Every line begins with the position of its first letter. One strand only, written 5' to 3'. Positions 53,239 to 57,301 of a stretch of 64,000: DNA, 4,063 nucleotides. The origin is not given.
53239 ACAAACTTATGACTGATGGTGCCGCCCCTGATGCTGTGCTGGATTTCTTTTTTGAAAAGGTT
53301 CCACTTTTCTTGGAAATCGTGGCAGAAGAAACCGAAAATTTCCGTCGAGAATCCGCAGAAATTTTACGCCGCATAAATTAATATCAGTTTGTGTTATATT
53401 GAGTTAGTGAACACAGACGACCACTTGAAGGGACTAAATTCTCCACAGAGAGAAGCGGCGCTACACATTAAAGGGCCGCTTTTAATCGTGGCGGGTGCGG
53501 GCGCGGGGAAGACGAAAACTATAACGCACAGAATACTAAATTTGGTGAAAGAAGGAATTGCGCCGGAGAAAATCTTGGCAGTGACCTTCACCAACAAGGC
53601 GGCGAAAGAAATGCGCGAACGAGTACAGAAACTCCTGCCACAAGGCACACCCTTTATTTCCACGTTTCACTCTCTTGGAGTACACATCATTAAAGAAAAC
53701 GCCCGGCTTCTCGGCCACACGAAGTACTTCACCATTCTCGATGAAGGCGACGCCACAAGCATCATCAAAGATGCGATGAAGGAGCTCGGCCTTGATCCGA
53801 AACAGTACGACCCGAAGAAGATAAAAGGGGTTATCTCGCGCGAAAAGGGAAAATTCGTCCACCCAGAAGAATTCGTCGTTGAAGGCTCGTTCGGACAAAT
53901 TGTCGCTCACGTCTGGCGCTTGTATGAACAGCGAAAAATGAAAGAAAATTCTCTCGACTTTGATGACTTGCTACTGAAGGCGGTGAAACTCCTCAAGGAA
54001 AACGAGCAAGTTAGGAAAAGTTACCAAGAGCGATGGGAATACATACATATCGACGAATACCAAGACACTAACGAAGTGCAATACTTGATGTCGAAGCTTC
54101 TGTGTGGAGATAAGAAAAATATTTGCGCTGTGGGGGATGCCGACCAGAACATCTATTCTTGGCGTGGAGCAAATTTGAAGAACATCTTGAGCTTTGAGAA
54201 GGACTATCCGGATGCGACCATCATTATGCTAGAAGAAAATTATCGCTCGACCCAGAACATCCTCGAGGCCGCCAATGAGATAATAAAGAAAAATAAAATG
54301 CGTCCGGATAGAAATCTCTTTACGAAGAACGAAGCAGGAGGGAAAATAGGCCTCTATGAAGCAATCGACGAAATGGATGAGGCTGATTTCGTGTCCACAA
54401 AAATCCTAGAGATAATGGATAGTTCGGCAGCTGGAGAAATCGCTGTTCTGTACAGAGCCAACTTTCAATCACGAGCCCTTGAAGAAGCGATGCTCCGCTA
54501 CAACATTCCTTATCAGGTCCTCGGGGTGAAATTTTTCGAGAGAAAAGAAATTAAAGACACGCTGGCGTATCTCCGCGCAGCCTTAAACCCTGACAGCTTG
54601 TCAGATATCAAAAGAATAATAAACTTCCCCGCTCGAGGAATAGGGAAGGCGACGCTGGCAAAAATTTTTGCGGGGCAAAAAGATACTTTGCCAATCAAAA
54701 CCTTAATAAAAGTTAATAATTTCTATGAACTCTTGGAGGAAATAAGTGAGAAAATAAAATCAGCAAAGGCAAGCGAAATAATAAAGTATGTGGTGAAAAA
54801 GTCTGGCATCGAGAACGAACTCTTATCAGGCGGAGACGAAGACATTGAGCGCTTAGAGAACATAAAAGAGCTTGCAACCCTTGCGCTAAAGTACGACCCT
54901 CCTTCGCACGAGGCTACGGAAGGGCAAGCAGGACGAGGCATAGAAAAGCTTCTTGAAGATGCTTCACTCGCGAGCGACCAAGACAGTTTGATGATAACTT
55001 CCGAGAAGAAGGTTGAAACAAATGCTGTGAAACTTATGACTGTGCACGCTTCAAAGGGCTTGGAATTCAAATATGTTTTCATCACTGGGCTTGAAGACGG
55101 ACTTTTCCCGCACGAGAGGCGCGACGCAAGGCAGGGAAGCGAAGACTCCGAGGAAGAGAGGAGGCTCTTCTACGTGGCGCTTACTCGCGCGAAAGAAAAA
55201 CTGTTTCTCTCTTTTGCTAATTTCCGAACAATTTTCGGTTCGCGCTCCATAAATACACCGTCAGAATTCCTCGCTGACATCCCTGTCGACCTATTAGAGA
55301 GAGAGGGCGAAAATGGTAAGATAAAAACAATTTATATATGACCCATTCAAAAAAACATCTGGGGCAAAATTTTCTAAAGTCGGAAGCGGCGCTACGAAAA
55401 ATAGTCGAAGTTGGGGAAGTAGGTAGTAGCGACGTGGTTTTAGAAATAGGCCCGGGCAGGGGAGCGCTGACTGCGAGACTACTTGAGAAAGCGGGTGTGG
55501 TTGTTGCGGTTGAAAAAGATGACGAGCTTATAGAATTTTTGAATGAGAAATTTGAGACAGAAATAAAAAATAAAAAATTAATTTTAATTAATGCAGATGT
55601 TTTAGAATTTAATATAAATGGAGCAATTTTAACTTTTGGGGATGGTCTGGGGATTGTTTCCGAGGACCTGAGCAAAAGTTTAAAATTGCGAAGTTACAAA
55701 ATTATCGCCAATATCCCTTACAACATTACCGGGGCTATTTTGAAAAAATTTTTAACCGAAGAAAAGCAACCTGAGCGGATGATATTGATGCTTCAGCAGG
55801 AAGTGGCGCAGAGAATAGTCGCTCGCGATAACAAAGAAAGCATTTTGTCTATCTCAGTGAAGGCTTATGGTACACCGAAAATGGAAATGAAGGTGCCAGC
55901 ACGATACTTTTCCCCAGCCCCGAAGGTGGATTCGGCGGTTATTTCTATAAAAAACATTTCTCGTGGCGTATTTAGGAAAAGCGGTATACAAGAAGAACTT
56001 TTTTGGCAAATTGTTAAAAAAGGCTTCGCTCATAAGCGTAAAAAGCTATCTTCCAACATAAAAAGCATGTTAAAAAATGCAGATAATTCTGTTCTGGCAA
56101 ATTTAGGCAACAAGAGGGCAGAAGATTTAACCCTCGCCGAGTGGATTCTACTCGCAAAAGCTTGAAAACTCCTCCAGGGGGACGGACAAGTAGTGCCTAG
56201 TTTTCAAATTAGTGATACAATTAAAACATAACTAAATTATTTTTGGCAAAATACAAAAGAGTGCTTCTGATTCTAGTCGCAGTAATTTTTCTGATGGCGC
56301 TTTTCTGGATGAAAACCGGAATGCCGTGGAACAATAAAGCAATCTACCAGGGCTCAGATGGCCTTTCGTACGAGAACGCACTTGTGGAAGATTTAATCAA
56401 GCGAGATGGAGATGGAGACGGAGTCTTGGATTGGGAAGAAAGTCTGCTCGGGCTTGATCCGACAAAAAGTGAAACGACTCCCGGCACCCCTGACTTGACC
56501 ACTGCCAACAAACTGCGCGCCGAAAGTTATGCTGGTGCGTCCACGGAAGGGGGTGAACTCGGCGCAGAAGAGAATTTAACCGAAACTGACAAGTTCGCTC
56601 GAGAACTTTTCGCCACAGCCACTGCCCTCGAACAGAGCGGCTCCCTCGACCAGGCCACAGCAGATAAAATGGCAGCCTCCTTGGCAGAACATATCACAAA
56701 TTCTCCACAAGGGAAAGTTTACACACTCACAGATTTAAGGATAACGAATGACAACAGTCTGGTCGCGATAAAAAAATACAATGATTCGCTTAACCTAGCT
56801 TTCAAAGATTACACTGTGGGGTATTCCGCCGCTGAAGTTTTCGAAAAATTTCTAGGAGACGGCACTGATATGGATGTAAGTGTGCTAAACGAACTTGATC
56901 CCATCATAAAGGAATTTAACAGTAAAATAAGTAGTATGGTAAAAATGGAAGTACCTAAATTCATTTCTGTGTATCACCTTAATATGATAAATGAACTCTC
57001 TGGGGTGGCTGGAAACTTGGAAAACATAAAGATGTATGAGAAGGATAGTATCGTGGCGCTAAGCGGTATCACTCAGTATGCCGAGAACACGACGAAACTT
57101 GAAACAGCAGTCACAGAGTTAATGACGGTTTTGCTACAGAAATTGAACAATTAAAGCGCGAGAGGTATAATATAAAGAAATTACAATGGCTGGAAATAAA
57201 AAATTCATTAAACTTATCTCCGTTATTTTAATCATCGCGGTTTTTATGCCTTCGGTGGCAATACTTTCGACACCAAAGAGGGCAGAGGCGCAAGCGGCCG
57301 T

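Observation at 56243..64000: Type IV secretion or conjugation-like gene cluster (VirB4-like, VirB6/TrbL-like, PrgI/VirB3-like plus secreted and small paralogous proteins)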

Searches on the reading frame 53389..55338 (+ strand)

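Call 7: search_protein_families(library=pfam, proteins=[window:53389-55338:+], max_evalue=0.01)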
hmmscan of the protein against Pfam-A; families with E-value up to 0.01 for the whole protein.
window:53389-55338:+ (650 aa): 9 families
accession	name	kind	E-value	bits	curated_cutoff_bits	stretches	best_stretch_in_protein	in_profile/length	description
PF00580.27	UvrD-helicase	-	4.9e-86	289.2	23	1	16-274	1-271/271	UvrD/REP helicase N-terminal domain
PF13361.12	UvrD_C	-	2.8e-70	237.9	25.6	1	279-610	1-348/350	UvrD-like helicase C-terminal domain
PF13245.12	AAA_19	-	1.6e-23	83.8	25.1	1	27-257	10-132/134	AAA domain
PF13538.12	UvrD_C_2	-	2.2e-11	43.9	27.4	1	549-607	4-51/52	UvrD-like helicase C-terminal domain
PF01443.25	Viral_helicase1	-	4.2e-06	27.2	21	0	541-606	171-225/228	Viral superfamily 1 RNA helicase core domain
PF13087.12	AAA_12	-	5.1e-06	26.6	27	0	540-606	132-189/195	AAA domain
PF13604.12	AAA_30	-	2.4e-05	24.6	27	1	16-79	2-66/191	AAA domain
PF13086.12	AAA_11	-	0.00068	19.9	27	1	16-81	2-74/257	AAA domain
PF04851.21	ResIII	-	0.0017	18.7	22.5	1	29-88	24-82/164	Type III restriction enzyme, res subunit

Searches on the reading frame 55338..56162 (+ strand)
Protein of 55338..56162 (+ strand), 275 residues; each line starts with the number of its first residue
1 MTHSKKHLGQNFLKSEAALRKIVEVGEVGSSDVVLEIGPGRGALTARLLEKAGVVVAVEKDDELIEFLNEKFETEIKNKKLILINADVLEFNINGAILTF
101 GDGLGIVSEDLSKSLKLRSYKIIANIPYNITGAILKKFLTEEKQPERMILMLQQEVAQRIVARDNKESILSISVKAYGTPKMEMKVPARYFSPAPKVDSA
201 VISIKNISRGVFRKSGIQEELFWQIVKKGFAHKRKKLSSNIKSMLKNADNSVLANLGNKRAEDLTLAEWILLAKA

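Call 7: search_protein_families(library=pfam, proteins=[window:55338-56162:+], max_evalue=0.01)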
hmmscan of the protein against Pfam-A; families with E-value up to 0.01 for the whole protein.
window:55338-56162:+ (275 aa): 3 families
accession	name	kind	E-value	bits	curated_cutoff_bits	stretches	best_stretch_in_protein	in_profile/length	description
PF00398.26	RrnaAD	-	1.7e-53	181.8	24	1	3-273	3-258/263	Ribosomal RNA adenine dimethylase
PF13649.12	Methyltransf_25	-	0.0002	22.4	27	1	34-92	1-59/97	Methyltransferase domain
PF01135.25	PCMT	-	0.0049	17.1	20.3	0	26-87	69-132/210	Protein-L-isoaspartate(D-aspartate) O-methyltransferase (PCMT)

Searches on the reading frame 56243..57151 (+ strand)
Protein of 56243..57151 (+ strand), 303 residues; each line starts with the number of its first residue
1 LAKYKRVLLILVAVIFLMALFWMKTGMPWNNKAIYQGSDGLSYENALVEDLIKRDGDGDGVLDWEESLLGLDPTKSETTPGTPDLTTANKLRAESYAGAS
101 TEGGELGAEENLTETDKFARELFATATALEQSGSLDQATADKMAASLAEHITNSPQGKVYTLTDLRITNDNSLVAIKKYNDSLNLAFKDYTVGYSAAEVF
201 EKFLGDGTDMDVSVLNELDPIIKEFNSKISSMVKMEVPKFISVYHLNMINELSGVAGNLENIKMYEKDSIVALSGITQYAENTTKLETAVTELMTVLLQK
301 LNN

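Call 4: search_protein_families(library=pfam, proteins=[window:56243-57151:+], max_evalue=1)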
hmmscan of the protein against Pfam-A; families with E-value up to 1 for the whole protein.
window:56243-57151:+ (303 aa): 2 families
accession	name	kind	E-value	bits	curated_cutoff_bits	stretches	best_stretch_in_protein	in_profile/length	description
PF23432.1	DUF7118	-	0.041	13.5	27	1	108-201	97-189/357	Domain of unknown function (DUF7118)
PF02553.20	CbiN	-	0.1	13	25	1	7-42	3-31/67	Cobalt transport protein component CbiN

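Call 8: search_protein_families(library=ncbifam, proteins=[window:56243-57151:+], max_evalue=1)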
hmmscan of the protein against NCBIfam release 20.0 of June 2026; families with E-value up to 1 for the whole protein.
window:56243-57151:+ (303 aa): 2 families
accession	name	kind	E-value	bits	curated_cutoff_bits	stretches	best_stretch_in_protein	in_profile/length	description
NF002780.0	PRK02898.1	equivalog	0.11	12.3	84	1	3-43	4-42/104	energy-coupling factor ABC transporter substrate-binding protein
TIGR04197.1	T7SS_SACOL2603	subfamily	0.65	10.6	26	1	250-302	13-65/85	TIGR04197 family type VII secretion effector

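Call 72: find_homologous_proteins(query=window:56243-57151:+, max_evalue=0.001)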
Query window:56243-57151:+ (303 aa): 112 proteins with E <= 0.001 among 2369 candidates.
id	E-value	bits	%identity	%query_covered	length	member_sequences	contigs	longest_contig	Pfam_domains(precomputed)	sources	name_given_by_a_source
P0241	4.8e-191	651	100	100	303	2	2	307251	-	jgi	jgi:hypothetical protein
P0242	4.5e-101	356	55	100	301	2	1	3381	-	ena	-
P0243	6.5e-101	356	56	100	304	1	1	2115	-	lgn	-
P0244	1.3e-94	335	53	97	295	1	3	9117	-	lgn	-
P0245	1.3e-92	328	53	97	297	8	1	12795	-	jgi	-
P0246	1.1e-90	322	53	99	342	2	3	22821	-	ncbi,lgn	-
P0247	8.2e-90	319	53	97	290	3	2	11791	-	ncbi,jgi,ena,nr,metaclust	ncbi:MAG: hypothetical protein UX71_C0009G0005 [Parcubacteria group bacterium GW2011_GWA1_47_10]|nr:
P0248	2.4e-87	311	53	97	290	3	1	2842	-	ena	-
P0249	2.6e-87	311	56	91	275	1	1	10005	-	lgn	-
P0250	7.4e-87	309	52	94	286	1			-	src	-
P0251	1.8e-85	305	50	97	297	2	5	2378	-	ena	-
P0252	1.6e-83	298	53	91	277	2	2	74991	-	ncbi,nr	ncbi:MAG: hypothetical protein M3M85_01725 [bacterium]|nr:hypothetical protein [bacterium]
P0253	3.0e-83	298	48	98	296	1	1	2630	-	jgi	jgi:hypothetical protein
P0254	2.4e-82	295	51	97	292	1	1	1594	-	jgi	jgi:hypothetical protein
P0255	2.1e-81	292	48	99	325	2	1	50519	-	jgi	-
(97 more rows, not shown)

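Call 80: predict_structure(alignment_id=A7)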
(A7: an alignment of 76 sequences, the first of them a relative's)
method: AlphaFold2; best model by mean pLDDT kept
length: 303 residues; sequences in the alignment: 76
mean_pLDDT: 81.1   pTM: 0.61
mean pLDDT of the five models: 81.1, 80.5, 78.2, 77.6, 76.8
residues with pLDDT >= 90: 126; 70-90: 124; 50-70: 22; < 50: 31
segments of 3 or more residues with pLDDT < 50: 26-45, 99-108
pLDDT, mean of each block of 10 residues (from residue 1): 69 85 56 30 46 80 83 87 88 61 42 78 74 78 76 79 97 96 91 93 87 96 96 97 98 96 91 90 96 95 79
secondary structure, 60 per line:
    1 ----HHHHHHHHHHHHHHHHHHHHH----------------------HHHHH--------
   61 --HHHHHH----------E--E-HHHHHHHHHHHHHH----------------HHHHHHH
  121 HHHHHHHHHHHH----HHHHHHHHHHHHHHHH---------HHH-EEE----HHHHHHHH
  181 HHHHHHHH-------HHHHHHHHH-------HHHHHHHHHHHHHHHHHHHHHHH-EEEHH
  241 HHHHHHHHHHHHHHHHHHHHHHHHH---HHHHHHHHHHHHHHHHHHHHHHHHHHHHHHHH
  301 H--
elements in order: H5-25 H48-52 H63-68 H84-97 H114-132 H137-152 E166-168 H173-188 H196-204 H212-234 E236-238 H239-265 H269-301
